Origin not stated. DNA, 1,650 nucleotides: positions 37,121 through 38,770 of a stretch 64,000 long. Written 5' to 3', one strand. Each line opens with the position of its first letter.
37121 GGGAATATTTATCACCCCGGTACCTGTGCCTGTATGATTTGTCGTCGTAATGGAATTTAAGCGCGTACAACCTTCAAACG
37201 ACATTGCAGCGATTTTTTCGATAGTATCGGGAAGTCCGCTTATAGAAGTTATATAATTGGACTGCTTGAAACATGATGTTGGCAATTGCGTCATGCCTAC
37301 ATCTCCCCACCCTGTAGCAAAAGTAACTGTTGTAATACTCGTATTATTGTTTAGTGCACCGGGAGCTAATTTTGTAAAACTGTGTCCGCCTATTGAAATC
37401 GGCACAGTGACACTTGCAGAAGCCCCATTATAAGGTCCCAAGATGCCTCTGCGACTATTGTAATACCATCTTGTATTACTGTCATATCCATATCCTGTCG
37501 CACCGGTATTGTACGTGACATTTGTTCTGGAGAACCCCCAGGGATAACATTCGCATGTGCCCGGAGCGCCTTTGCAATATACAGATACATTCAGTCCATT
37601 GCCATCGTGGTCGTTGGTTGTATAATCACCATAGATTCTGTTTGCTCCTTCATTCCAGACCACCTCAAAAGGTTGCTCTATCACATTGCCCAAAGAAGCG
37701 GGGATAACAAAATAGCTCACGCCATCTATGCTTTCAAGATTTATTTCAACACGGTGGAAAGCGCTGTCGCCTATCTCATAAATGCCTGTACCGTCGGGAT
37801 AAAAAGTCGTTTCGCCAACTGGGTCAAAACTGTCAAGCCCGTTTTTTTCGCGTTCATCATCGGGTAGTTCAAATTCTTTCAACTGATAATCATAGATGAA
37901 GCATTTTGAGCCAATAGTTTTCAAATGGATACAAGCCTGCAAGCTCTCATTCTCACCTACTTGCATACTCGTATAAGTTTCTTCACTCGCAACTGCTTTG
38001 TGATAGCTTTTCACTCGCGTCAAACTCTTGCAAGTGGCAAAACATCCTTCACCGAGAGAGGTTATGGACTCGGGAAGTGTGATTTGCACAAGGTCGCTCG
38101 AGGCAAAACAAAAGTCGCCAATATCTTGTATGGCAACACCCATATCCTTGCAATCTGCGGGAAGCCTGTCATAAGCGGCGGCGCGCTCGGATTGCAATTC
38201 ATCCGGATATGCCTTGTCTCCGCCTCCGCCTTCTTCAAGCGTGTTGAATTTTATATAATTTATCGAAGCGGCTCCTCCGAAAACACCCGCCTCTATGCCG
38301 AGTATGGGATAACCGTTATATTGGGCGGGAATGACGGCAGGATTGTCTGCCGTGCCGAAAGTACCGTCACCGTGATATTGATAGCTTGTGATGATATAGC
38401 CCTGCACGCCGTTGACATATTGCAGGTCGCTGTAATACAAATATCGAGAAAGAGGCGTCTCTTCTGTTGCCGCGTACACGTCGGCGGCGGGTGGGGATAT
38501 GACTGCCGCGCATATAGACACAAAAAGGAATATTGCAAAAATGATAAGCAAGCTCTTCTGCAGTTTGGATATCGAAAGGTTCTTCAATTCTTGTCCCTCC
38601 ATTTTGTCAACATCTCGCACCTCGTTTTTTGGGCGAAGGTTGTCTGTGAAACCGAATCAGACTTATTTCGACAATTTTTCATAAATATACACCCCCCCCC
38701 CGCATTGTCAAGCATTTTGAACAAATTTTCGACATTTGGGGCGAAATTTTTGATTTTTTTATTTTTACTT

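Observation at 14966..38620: Single 23.65-kb ORF encoding a 7,884-aa LRR plus MBG-like repeat protein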

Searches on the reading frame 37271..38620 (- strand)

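Call 12: search_protein_families(library=pfam, proteins=[window:37271-38620:-], max_evalue=1)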
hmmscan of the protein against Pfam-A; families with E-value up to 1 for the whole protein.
window:37271-38620:- (450 aa): 2 families
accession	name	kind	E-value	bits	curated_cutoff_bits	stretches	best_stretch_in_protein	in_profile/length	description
PF13306.12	LRR_5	-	4.2e-13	49.7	27.7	1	166-289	2-121/127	BspA type Leucine rich repeat region (6 copies)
PF17780.6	OCRE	-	0.0037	17.7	24.7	1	374-401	18-45/52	OCRE domain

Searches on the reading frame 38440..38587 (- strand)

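Call 69: search_protein_families(library=ncbifam, proteins=[window:38440-38587:-], max_evalue=10)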
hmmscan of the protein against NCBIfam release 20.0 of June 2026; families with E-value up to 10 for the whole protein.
window:38440-38587:- (49 aa): 1 family
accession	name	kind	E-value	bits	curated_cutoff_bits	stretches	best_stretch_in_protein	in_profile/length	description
NF040912.1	SGM_5486_fam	subfamily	0.0075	16.1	35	1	10-30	11-31/37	SGM_5486 family transporter-associated protein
